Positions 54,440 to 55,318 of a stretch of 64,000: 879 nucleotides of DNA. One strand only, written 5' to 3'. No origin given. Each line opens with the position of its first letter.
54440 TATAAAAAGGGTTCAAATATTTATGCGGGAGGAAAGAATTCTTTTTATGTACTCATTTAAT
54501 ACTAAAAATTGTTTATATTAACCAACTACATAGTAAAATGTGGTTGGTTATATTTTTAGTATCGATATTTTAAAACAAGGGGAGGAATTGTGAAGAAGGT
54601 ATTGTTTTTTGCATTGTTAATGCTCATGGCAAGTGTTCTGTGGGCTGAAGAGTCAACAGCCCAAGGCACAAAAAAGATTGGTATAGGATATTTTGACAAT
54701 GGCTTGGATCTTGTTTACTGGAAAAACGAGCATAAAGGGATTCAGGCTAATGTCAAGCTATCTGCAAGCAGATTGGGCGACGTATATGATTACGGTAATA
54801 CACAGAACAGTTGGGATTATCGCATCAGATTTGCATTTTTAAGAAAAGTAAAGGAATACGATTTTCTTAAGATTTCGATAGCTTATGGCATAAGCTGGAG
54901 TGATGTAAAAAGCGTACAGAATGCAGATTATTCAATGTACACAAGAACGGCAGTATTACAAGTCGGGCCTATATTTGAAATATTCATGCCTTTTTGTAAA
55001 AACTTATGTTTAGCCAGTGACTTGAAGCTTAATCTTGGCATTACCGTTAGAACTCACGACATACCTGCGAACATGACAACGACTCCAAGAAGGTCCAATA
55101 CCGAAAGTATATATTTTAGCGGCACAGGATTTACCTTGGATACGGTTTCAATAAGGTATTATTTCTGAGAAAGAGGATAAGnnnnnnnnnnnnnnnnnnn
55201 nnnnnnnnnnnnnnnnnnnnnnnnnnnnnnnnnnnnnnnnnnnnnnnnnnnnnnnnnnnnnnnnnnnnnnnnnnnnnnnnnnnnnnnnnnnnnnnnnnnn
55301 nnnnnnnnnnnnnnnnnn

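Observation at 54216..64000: Low-GC island downstream of comM encoding small OMPs, a secreted HEAT-repeat protein, several secreted orphans and the giant protein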

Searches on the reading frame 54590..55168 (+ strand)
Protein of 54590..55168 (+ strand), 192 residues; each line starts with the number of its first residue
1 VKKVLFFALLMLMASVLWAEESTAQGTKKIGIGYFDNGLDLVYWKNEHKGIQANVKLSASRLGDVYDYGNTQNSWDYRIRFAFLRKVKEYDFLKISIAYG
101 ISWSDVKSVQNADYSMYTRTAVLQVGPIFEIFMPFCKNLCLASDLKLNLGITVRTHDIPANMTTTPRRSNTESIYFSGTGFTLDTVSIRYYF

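Call 7: search_protein_families(library=pfam, proteins=[window:54590-55168:+], max_evalue=0.01)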
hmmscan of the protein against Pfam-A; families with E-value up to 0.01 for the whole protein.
window:54590-55168:+ (192 aa): 0 families

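Call 54: search_protein_families(library=ncbifam, proteins=[window:54590-55168:+], max_evalue=0.01)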
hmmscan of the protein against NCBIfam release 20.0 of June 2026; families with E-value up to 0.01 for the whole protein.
window:54590-55168:+ (192 aa): 0 families

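Call 55: search_protein_families(library=pfam, proteins=[P0105, P0107, P0108, P0097, L164:1906-2475:+, L164:2505-5552:+, L172:9028-9570:+, P0138], max_evalue=0.01)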
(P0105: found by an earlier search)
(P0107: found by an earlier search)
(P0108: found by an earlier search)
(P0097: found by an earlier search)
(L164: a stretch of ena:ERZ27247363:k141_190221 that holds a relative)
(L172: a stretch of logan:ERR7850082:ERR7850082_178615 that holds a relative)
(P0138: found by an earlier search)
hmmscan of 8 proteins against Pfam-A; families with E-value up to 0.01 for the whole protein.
P0105 (528 aa): 1 family
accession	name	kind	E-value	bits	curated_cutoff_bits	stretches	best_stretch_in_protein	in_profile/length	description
PF13860.13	FlgD_ig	-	0.00055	20.3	27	1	116-137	51-72/79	FlgD Ig-like domain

P0107 (650 aa): 0 families

P0108 (187 aa): 0 families

P0097 (117 aa): 19 families
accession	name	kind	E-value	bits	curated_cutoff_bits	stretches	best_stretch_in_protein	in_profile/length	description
PF01381.28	HTH_3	-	2e-17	63.4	23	2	62-110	1-49/55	Helix-turn-helix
PF12844.13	HTH_19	-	9.7e-14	51.5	30.2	2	59-112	1-54/64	Helix-turn-helix domain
PF13560.12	HTH_31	-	3.9e-11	43.5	27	1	58-105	2-50/64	Helix-turn-helix domain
PF20432.4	Xre-like-HTH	-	3.3e-06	27.7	25.8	0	62-97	15-49/63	Antitoxin Xre-like helix-turn-helix domain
PF00376.29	MerR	-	7.5e-06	26.1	28.2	0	12-28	4-20/38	MerR family regulatory protein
PF13518.12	HTH_28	-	0.00022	21.7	25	0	12-28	17-33/52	Helix-turn-helix domain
PF04218.19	CENP-B_N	-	0.00025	21.1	21.2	0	9-27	24-42/53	CENP-B N-terminal DNA-binding domain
PF13411.12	MerR_1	-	0.00032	21.2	21.6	0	12-28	5-21/69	MerR HTH family regulatory protein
PF07022.19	Phage_CI_repr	-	0.00039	21.2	22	0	9-29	14-34/65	Bacteriophage CI repressor helix-turn-helix domain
PF13443.12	HTH_26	-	0.00087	19.9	22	0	62-95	2-35/63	Cro/C1-type HTH DNA-binding domain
PF13545.12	HTH_Crp_2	-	0.00097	19.5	27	0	3-24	18-39/70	Crp-like helix-turn-helix domain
PF13384.12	HTH_23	-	0.0012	19.1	24.6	0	7-27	17-37/50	Homeodomain-like domain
PF14549.12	P22_Cro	-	0.002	18.3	30.2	0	73-91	12-30/60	DNA-binding transcriptional regulator Cro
PF08822.17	DUF1804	-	0.0021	18.4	29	0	69-98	18-47/164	Protein of unknown function (DUF1804)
PF01047.28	MarR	-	0.0022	18.3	24.6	0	66-88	13-35/59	MarR family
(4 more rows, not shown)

L164:1906-2475:+ (189 aa): 0 families

L164:2505-5552:+ (1016 aa): 4 families
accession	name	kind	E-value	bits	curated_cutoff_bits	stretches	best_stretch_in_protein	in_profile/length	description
PF01364.23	Peptidase_C25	-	1.6e-58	199.2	23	1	244-641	1-374/374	Peptidase family C25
PF07705.17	CARDB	-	1.3e-09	38.6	22.7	1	853-896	55-97/101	CARDB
PF08126.16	Propeptide_C25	-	6.8e-08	32.3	22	1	51-182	42-171/205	Propeptide_C25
PF00801.26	PKD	-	0.00059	20.2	23.5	1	920-996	8-73/80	PKD domain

L172:9028-9570:+ (180 aa): 0 families

P0138 (1431 aa): 5 families
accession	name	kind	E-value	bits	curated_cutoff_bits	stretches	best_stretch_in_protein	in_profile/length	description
PF01364.23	Peptidase_C25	-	4.2e-59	201.1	23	1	271-649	2-372/374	Peptidase family C25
PF08126.16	Propeptide_C25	-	4.8e-10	39.3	22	1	87-229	31-174/205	Propeptide_C25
PF13088.12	BNR_2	-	1.8e-09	37.8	31.4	1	934-1122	16-213/277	BNR repeat-like domain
PF07705.17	CARDB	-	4.3e-09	36.9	22.7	1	659-774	2-98/101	CARDB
PF15892.11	BNR_4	-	4.5e-08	33.2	27.3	1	1103-1264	22-193/272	BNR repeat-containing family member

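Call 75: search_solved_structures(query=window:54590-55168:+, max_evalue=10)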
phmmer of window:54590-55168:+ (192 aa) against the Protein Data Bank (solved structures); distinct sequences matched with E-value up to 10: 2.
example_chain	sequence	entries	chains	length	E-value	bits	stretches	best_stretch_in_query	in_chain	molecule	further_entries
1gju_A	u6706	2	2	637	0.081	16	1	70-139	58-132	MALTODEXTRIN GLYCOSYLTRANSFERASE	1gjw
2fb6_A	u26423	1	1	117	0.25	14.4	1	104-160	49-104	conserved hypothetical protein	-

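Call 81: search_protein_representatives(protein=window:54590-55168:+)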
Query: 192 residues. Proteins with E-value up to 0.001 (for the whole library): 6; up to 1e-10: 1; up to 1e-30: 1. The best 6 are listed.
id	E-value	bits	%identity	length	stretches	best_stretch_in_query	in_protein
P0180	1.7e-54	200.9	54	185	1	1-192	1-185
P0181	2.7e-09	53.5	33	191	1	1-192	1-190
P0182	1.0e-04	38.5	29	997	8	114-156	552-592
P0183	1.5e-04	38.0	41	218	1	117-192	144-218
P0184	1.9e-04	37.6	29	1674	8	95-156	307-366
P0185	3.5e-04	36.8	27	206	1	43-192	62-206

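Call 89: predict_structure(alignment_id=A6)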
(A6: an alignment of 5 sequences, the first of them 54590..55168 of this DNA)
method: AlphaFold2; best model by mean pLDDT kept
length: 192 residues; sequences in the alignment: 5
mean_pLDDT: 77.0   pTM: 0.68
mean pLDDT of the five models: 77.0, 74.3, 73.0, 72.1, 70.8
residues with pLDDT >= 90: 56; 70-90: 71; 50-70: 45; < 50: 20
segments of 3 or more residues with pLDDT < 50: 17-25, 63-67, 165-168
pLDDT, mean of each block of 10 residues (from residue 1): 63 53 58 90 92 89 52 81 94 93 85 77 91 87 88 74 49 61 85 87
secondary structure, 60 per line:
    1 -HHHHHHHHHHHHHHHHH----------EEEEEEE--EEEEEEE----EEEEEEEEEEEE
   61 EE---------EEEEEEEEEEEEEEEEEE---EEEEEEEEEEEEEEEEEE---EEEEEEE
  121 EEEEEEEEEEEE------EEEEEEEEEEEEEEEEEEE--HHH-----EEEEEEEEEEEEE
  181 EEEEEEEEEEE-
elements in order: H2-18 E29-35 E38-44 E49-62 E72-89 E93-110 E114-132 E139-157 E168-191

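Call 91: fold_search(model_id=the predicted structure, library=pdb)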
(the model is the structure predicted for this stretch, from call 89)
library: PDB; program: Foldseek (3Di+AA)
matches with E <= 10: 889; with E <= 0.001: 4
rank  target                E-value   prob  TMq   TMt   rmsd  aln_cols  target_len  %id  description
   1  3dzm_B                1.1e-05  1.00  0.49  0.46   7.7       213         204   14  Crystal structure of a major outer membrane protein from Thermus thermophilus HB27 (released 2008-12-23)
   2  3dzm_A                8.4e-05  1.00  0.50  0.46   7.5       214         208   14  Crystal structure of a major outer membrane protein from Thermus thermophilus HB27 (released 2008-12-23)
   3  9fzc_A                2.4e-04  1.00  0.44  0.49   8.7       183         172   10  Structure of OmpA-short in complex with nanobody Nb01 (released 2024-07-17)
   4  3dzm_C                2.8e-04  1.00  0.47  0.45   7.7       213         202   14  Crystal structure of a major outer membrane protein from Thermus thermophilus HB27 (released 2008-12-23)
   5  4fuv                  1.2e-03  1.00  0.39  0.36   8.4       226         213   10  Crystal Structure of Acinetobacter baumannii CarO (released 2013-07-10)
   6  9nh1_A                1.2e-03  0.99  0.34  0.27  19.1       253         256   11  In situ cryo-EM structure of porin I of the Legionella Dot/Icm T4SS machine (released 2025-09-17)
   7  3qra                  1.3e-03  1.00  0.37  0.45  10.4       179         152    9  The crystal structure of Ail, the attachment invasion locus protein of Yersinia pestis (released 2011-11-23)
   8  4rl9_B                2.2e-03  1.00  0.37  0.36   9.2       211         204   11  Crystal structure of Acinetobacter baumannii CarO1 (released 2015-04-22)
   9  9nh1_B                2.4e-03  1.00  0.39  0.29  19.2       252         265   11  In situ cryo-EM structure of porin I of the Legionella Dot/Icm T4SS machine (released 2025-09-17)
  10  9a2m_MODEL_1_A        3.0e-03  1.00  0.46  0.28   9.7       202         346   10  Model of E. coli OmpA by in-cell photo-crosslinking MS and deep learning (released 2023-02-24)
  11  9nh1_C                3.7e-03  0.97  0.34  0.27  19.7       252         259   10  In situ cryo-EM structure of porin I of the Legionella Dot/Icm T4SS machine (released 2025-09-17)
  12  1qj9                  3.9e-03  1.00  0.38  0.46   9.6       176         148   12  CRYSTAL STRUCTURE OF THE OUTER MEMBRANE PROTEIN OMPX FROM ESCHERICHIA COLI (released 1999-10-06)
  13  9fzd_A                4.3e-03  1.00  0.38  0.40   9.5       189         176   10  Structure of OmpA-long in complex with nanobody Nb39 (released 2024-07-17)
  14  1bxw                  4.5e-03  1.00  0.48  0.53   7.2       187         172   10  OUTER MEMBRANE PROTEIN A (OMPA) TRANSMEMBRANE DOMAIN (released 1998-10-14)
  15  4e1t                  6.5e-03  0.13  0.12  0.11  19.0       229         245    8  X-ray crystal structure of the transmembrane beta-domain from invasin from Yersinia pseudotuberculosis (released 2012-06-13)
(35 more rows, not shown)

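Call 96: search_protein_families(library=phrogs, proteins=[window:54590-55168:+, P0097, P0139], max_evalue=0.001)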
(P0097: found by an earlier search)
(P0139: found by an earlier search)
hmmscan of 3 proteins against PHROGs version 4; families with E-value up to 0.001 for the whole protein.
window:54590-55168:+ (192 aa): 0 families

P0097 (117 aa): 35 families (the best 25 are shown)
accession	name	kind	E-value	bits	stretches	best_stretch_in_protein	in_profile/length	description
phrog_2104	-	unknown function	8.8e-15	55.8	1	59-106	41-88/103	-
phrog_8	-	transcription regulation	1.8e-14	55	1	5-100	87-199/346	transcriptional regulator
phrog_4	-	transcription regulation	5.1e-14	53.1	1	56-102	135-178/400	transcriptional repressor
phrog_2328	-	transcription regulation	8.4e-14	52.5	1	54-104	12-62/128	transcriptional repressor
phrog_3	-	transcription regulation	2.3e-13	51.7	2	55-104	86-132/430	transcriptional repressor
phrog_7950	-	transcription regulation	3.8e-13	50.3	2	60-96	10-46/68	transcriptional repressor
phrog_4836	-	transcription regulation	6.2e-13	49.7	1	57-101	75-120/194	CII-like regulator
phrog_2439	-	transcription regulation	1.6e-11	44.7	1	55-106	5-56/367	transcriptional regulator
phrog_5119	-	unknown function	3.5e-10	40.9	1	54-99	50-98/152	-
phrog_2967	-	transcription regulation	2.4e-09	38.1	1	54-106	7-59/225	transcriptional regulator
phrog_11187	-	transcription regulation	6.9e-08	33.2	0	59-105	9-55/63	transcriptional regulator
phrog_8898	-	unknown function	8.4e-08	32.8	0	5-30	12-37/70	-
phrog_147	-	transcription regulation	5.2e-07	31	0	57-105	4-53/100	transcriptional regulator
phrog_5823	-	transcription regulation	7.5e-07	29.6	1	56-100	5-50/404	transcriptional regulator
phrog_38149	-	unknown function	7.8e-07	30.2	0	56-111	7-62/190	-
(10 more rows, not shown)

P0139 (127 aa): 2 families
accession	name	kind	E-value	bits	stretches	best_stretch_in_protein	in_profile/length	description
phrog_2577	-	integration and excision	6.4e-30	105.1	1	1-118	19-133/134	transposase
phrog_2393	-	integration and excision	2.8e-16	60.7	1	49-125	2-78/83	transposase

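Call 97: search_protein_families(library=padloc, proteins=[window:54590-55168:+, P0097], max_evalue=0.001)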
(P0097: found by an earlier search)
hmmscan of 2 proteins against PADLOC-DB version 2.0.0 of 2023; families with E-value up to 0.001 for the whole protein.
window:54590-55168:+ (192 aa): 0 families

P0097 (117 aa): 16 families
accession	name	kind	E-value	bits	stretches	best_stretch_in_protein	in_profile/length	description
PDLC03951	RmrA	-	1.9e-14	51.4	1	59-109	10-60/400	-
PDLC02926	HTH_VI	-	2e-12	45.2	1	58-105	2-49/92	-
PDLC03949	RmrA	-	3.3e-12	43.9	1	60-105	5-50/363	-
PDLC03948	RmrA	-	2e-11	41.4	1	59-106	10-57/397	-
PDLC03944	RmrA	-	4.5e-10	37.1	1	58-105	7-54/384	-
PDLC03956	RmrA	-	5.1e-10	37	1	58-106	9-58/399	-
PDLC03954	RmrA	-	6.9e-09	33.1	1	59-106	12-59/380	-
PDLC03955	RmrA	-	5.4e-08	30.4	1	60-105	23-68/371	-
PDLC03952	RmrA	-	5.8e-08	30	1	59-105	24-70/395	-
PDLC03946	RmrA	-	4.5e-07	26.9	1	60-106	5-51/357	-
PDLC04133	mad1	-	5.2e-07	27.9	0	69-97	4-32/60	mads_1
PDLC04142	capH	-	6.4e-07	28.4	1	56-105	5-54/103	capH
PDLC03947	RmrA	-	1.6e-06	25.2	1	56-107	10-61/383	-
PDLC03669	Control_protein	-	3.4e-06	25.3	0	62-100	14-52/96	control protein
PDLC03945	RmrA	-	0.00035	17.9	0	59-109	4-54/394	-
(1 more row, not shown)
